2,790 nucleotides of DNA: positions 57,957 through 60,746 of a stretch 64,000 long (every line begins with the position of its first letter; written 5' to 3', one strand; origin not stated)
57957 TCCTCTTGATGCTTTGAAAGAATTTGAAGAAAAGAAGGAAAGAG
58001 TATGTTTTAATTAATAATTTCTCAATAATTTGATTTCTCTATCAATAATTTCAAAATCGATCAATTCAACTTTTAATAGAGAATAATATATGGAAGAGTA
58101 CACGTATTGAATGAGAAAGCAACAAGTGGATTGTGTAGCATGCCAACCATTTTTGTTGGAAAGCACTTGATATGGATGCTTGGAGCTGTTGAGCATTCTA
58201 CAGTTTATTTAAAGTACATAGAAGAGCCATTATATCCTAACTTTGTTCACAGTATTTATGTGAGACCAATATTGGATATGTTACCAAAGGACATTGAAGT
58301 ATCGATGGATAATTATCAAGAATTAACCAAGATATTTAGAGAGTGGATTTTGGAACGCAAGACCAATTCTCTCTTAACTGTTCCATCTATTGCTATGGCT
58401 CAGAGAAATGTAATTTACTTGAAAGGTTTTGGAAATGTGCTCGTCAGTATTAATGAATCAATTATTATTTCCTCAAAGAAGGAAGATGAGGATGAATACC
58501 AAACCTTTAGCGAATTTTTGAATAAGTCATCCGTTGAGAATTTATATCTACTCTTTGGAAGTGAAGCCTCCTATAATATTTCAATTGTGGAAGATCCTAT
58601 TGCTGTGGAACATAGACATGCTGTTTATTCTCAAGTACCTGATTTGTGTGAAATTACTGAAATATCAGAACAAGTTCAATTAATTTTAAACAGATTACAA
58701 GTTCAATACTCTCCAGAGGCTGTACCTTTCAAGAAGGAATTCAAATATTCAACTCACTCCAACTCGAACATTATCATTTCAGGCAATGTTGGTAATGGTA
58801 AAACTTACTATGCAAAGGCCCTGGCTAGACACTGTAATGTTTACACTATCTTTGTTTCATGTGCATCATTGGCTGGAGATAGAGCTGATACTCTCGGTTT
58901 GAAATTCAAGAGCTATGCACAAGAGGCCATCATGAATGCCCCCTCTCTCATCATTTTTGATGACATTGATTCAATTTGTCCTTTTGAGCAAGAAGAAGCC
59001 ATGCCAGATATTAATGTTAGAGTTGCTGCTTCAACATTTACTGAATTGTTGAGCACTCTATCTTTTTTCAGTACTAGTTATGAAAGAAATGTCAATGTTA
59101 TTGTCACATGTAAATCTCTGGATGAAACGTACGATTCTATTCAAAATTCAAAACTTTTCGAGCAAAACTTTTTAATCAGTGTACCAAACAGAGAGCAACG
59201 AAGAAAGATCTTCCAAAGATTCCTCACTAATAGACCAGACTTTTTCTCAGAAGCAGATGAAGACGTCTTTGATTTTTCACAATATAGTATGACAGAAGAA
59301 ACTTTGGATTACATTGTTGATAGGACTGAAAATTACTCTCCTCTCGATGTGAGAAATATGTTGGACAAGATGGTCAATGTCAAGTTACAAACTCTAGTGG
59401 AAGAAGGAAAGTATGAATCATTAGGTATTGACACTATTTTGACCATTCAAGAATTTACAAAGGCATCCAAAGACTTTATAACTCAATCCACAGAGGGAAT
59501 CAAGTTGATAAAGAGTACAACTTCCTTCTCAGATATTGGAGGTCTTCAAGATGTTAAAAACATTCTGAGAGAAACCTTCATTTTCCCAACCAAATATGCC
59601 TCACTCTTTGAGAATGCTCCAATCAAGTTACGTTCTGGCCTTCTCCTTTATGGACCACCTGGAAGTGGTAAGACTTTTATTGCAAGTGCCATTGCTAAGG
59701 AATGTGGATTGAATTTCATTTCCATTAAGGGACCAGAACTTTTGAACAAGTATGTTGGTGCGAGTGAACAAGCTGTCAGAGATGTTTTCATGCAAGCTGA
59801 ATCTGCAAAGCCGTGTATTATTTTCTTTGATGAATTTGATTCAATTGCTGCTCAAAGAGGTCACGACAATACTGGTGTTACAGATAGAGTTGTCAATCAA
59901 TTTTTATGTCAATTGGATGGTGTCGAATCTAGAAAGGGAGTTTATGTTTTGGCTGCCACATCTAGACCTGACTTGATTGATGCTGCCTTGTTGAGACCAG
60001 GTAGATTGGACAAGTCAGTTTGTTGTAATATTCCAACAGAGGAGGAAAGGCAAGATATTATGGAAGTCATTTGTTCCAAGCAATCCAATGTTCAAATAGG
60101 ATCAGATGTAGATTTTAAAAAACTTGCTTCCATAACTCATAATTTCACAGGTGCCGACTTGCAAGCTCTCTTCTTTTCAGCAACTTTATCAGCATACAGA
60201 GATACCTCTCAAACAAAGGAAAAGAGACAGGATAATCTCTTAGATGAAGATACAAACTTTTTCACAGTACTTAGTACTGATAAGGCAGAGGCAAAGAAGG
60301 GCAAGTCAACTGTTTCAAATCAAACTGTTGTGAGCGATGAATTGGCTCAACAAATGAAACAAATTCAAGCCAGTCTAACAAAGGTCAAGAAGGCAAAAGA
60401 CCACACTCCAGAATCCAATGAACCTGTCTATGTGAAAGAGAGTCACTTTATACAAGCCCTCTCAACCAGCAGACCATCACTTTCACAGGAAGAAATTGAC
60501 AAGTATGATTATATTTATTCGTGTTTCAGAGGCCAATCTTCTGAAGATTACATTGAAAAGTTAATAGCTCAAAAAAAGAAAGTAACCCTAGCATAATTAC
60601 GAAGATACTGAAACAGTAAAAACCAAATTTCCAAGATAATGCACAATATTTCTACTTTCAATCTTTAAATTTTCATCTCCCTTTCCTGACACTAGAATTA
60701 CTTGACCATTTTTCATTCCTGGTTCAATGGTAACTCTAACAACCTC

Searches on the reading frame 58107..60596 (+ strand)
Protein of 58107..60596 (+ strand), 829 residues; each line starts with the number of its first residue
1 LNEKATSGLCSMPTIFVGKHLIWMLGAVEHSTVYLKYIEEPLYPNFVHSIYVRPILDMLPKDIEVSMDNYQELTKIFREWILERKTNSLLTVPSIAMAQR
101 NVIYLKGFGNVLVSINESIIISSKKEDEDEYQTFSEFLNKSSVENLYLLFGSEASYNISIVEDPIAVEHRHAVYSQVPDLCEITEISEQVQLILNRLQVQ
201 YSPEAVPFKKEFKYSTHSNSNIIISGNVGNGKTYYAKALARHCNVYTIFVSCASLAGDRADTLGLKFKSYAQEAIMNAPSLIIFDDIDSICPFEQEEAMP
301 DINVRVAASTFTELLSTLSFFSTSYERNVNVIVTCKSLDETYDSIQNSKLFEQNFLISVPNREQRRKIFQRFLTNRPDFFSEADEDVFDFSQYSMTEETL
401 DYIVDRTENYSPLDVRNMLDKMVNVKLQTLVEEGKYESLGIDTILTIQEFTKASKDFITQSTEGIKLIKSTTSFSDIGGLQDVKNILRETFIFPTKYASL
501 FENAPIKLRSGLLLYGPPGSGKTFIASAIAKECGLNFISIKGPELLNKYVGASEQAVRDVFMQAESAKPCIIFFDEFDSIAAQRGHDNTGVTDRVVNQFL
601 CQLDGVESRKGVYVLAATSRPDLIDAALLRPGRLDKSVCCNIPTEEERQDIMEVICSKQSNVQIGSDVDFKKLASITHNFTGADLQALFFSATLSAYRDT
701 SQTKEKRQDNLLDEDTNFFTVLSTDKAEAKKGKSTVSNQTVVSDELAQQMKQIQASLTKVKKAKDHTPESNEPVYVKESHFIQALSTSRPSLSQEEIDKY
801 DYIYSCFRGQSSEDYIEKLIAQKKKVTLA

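Call 19: find_homologous_proteins(query=window:58107-60596:+, max_evalue=1e-30)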
Query window:58107-60596:+ (829 aa): 196 proteins with E <= 1e-30 among 8000 candidates; the best 120 are listed.
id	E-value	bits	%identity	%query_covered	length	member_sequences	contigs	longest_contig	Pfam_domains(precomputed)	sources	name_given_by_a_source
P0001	0.0e+0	1815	100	99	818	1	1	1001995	PF13173.13,PF06068.20,PF00004.36,PF13401.13,PF13238.13,PF05496.19,PF17862.8,PF07728.21,PF13191.13,PF01695.24,PF24883.3,PF02367.24,PF00910.29,PF20720.4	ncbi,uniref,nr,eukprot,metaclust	ncbi:peroxisomal biogenesis aaa ATPase Pex1 [Naegleria gruberi]|uniref:Peroxisomal biogenesis aaa AT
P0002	0.0e+0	1236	66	100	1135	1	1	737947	PF13173.13,PF09262.18,PF24883.3,PF12775.14,PF13521.13,PF00004.36,PF13238.13,PF17862.8,PF07728.21,PF20720.4,PF13191.13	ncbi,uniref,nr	ncbi:hypothetical protein C9374_000946 [Naegleria lovaniensis]|uniref:Peroxisomal ATPase PEX1 n=1 Ta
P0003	0.0e+0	1235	65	100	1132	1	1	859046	PF13173.13,PF09262.18,PF00004.36,PF13401.13,PF13238.13,PF05496.19,PF17862.8,PF07728.21,PF13191.13,PF24883.3,PF13521.13,PF13207.13,PF00910.29,PF20720.4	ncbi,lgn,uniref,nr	ncbi:hypothetical protein FDP41_011891 [Naegleria fowleri]|uniref:Peroxisomal ATPase PEX1 n=1 Tax=Na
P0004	3.2e-205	702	45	98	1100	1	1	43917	PF13173.13,PF01695.24,PF09262.18,PF00004.36,PF13401.13,PF17862.8,PF07728.21,PF20720.4,PF13191.13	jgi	jgi:SpoVK/Ycf46/Vps4 family AAA+-type ATPase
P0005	4.7e-199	682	44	98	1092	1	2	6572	PF13173.13,PF09262.18,PF00004.36,PF13401.13,PF05496.19,PF17862.8,PF07728.21,PF20720.4,PF13191.13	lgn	-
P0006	8.5e-119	416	38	72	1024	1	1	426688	PF13173.13,PF06068.20,PF09262.18,PF00004.36,PF13401.13,PF13238.13,PF05496.19,PF17862.8,PF07728.21,PF13191.13,PF24883.3,PF05729.19,PF00910.29,PF20720.4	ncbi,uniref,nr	ncbi:AAA-domain-containing protein [Pluteus cervinus]|uniref:AAA-domain-containing protein n=1 Tax=P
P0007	3.7e-118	414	34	63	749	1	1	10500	PF13173.13,PF02359.25,PF13671.13,PF00004.36,PF13401.13,PF13238.13,PF05673.20,PF07728.21,PF13191.13,PF07724.21,PF24883.3,PF05729.19,PF13521.13,PF09336.17,PF06068.20,PF05496.19,PF17862.8,PF01637.25,PF01695.24,PF13479.13,PF02933.24,PF23902.1,PF00005.34,PF07726.18,PF02367.24,PF13207.13,PF00910.29,PF0107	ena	-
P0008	1.3e-116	409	37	58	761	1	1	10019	PF13173.13,PF06745.20,PF02359.25,PF13671.13,PF00004.36,PF13401.13,PF13238.13,PF07728.21,PF13191.13,PF06414.19,PF07724.21,PF24883.3,PF05729.19,PF13521.13,PF09848.16,PF25199.2,PF13481.13,PF01057.24,PF06068.20,PF05496.19,PF17862.8,PF01695.24,PF00158.33,PF02933.24,PF23902.1,PF00005.34,PF07726.18,PF12775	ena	-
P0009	1.9e-115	405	33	62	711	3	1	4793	PF13173.13,PF02359.25,PF13671.13,PF00004.36,PF13401.13,PF13238.13,PF07728.21,PF13191.13,PF06414.19,PF07724.21,PF24883.3,PF13521.13,PF25199.2,PF06068.20,PF05496.19,PF17862.8,PF03215.22,PF01695.24,PF00158.33,PF02933.24,PF07726.18,PF12775.14,PF02367.24,PF13207.13,PF00910.29,PF01078.28,PF20720.4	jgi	-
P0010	9.0e-115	403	33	60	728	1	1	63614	PF13173.13,PF02359.25,PF13671.13,PF00004.36,PF13401.13,PF13238.13,PF05673.20,PF07728.21,PF00931.29,PF13191.13,PF07724.21,PF24883.3,PF05729.19,PF13521.13,PF09336.17,PF01057.24,PF06068.20,PF01443.25,PF05496.19,PF17862.8,PF01637.25,PF03215.22,PF01695.24,PF13479.13,PF02933.24,PF00005.34,PF12775.14,PF023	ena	-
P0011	7.4e-114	400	31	66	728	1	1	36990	PF13173.13,PF02359.25,PF13671.13,PF00004.36,PF13401.13,PF13238.13,PF05673.20,PF07728.21,PF13191.13,PF07724.21,PF24883.3,PF13521.13,PF13481.13,PF01057.24,PF06068.20,PF05496.19,PF17862.8,PF01637.25,PF03215.22,PF01695.24,PF13479.13,PF02933.24,PF00005.34,PF12775.14,PF02367.24,PF13207.13,PF00910.29,PF010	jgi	jgi:transitional endoplasmic reticulum ATPase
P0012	1.2e-113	399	33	62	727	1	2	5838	PF13173.13,PF02359.25,PF13671.13,PF00004.36,PF13401.13,PF13238.13,PF05673.20,PF07728.21,PF13191.13,PF06414.19,PF00308.25,PF07724.21,PF24883.3,PF05729.19,PF13521.13,PF25199.2,PF01057.24,PF06068.20,PF05496.19,PF17862.8,PF01695.24,PF13479.13,PF00158.33,PF02933.24,PF23902.1,PF00005.34,PF07726.18,PF12775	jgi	jgi:transitional endoplasmic reticulum ATPase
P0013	2.3e-113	398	33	66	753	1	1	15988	PF09336.17,PF13173.13,PF06745.20,PF01057.24,PF06068.20,PF02359.25,PF13671.13,PF00004.36,PF13401.13,PF13238.13,PF05496.19,PF17862.8,PF07728.21,PF13191.13,PF01695.24,PF13479.13,PF02933.24,PF07724.21,PF13521.13,PF00910.29,PF01078.28,PF20720.4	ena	-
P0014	2.7e-113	398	32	68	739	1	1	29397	PF13173.13,PF06745.20,PF02359.25,PF13671.13,PF00004.36,PF13401.13,PF13238.13,PF05673.20,PF07728.21,PF13191.13,PF07724.21,PF24883.3,PF13521.13,PF13481.13,PF09336.17,PF01057.24,PF06068.20,PF05496.19,PF17862.8,PF01637.25,PF01695.24,PF13479.13,PF02933.24,PF23902.1,PF00005.34,PF07726.18,PF12775.14,PF0236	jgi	-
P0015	3.7e-113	398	33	60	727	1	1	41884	PF13173.13,PF02359.25,PF13671.13,PF00004.36,PF13401.13,PF13238.13,PF05673.20,PF07728.21,PF13191.13,PF06414.19,PF00308.25,PF07724.21,PF24883.3,PF05729.19,PF13521.13,PF25199.2,PF01057.24,PF06068.20,PF05496.19,PF17862.8,PF01695.24,PF00158.33,PF02933.24,PF23902.1,PF00005.34,PF07726.18,PF12775.14,PF02367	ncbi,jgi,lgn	-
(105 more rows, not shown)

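Call 21: find_encoding_contigs(protein=P0001, flank=10000, max_places=3)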
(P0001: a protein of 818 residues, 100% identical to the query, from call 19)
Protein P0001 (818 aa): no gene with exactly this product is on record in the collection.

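Call 22: find_encoding_contigs(protein=P0002, flank=10000, max_places=3)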
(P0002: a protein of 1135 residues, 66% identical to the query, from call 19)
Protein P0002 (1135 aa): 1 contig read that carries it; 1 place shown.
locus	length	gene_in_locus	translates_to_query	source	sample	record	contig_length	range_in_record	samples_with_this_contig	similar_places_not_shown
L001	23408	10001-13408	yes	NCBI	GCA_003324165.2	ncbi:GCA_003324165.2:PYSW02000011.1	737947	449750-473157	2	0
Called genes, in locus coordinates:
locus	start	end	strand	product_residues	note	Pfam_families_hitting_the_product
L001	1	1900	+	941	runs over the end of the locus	PF02854:MIF4G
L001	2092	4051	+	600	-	PF14932:HAUS-augmin3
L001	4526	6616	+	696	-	-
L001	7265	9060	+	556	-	PF00069:Pkinase, PF07714:PK_Tyr_Ser-Thr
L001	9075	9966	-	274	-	PF04722:Ssu72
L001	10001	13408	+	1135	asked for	PF09262:PEX-1N, PF13173:AAA_14 (faint), PF13521:AAA_28 (faint), PF20720:nSTAND3 (faint), PF12775:AAA_7 (faint), PF00004:AAA, PF00004:AAA, PF17862:AAA_lid_3, +4 more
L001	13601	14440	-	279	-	PF00226:DnaJ, PF01556:DnaJ_C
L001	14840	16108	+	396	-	PF04193:PQ-loop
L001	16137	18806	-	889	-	PF12329:TMF_DNA_bd (weak)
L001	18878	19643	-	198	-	PF15665:FAM184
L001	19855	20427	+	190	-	-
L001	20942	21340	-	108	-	PF03647:Tmemb_14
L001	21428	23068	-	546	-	PF00134:Cyclin_N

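Call 23: find_encoding_contigs(protein=P0003, flank=10000, max_places=3)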
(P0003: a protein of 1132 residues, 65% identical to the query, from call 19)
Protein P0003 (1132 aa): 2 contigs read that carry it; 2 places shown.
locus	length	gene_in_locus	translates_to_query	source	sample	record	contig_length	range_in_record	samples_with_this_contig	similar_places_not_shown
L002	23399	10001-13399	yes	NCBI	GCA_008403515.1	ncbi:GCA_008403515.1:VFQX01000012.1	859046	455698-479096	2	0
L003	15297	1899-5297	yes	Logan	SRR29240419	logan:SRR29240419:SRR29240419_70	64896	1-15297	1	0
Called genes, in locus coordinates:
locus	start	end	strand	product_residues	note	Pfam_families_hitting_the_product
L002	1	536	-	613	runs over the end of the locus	PF02845:CUE, PF01713:Smr (weak)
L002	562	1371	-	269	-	PF13920:zf-C3HC4_3 (weak), PF13639:zf-RING_2, PF13923:zf-C3HC4_2 (faint)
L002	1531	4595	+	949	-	PF02854:MIF4G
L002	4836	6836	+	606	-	PF14932:HAUS-augmin3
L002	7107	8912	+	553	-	PF00069:Pkinase, PF07714:PK_Tyr_Ser-Thr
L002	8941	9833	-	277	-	PF04722:Ssu72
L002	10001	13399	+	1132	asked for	PF09262:PEX-1N, PF20720:nSTAND3 (faint), PF00004:AAA, PF00910:RNA_helicase (faint), PF05496:RuvB_N (faint), PF07728:AAA_5 (faint), PF00004:AAA, PF17862:AAA_lid_3, +7 more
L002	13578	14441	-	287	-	PF00226:DnaJ, PF01556:DnaJ_C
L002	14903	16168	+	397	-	PF04193:PQ-loop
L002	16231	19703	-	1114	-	-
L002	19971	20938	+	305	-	-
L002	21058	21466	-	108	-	PF03647:Tmemb_14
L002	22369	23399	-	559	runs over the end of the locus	PF00134:Cyclin_N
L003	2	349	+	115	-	?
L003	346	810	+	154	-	-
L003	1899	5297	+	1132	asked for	PF09262:PEX-1N, PF20720:nSTAND3 (faint), PF00004:AAA, PF00910:RNA_helicase (faint), PF05496:RuvB_N (faint), PF07728:AAA_5 (faint), PF00004:AAA, PF17862:AAA_lid_3, +7 more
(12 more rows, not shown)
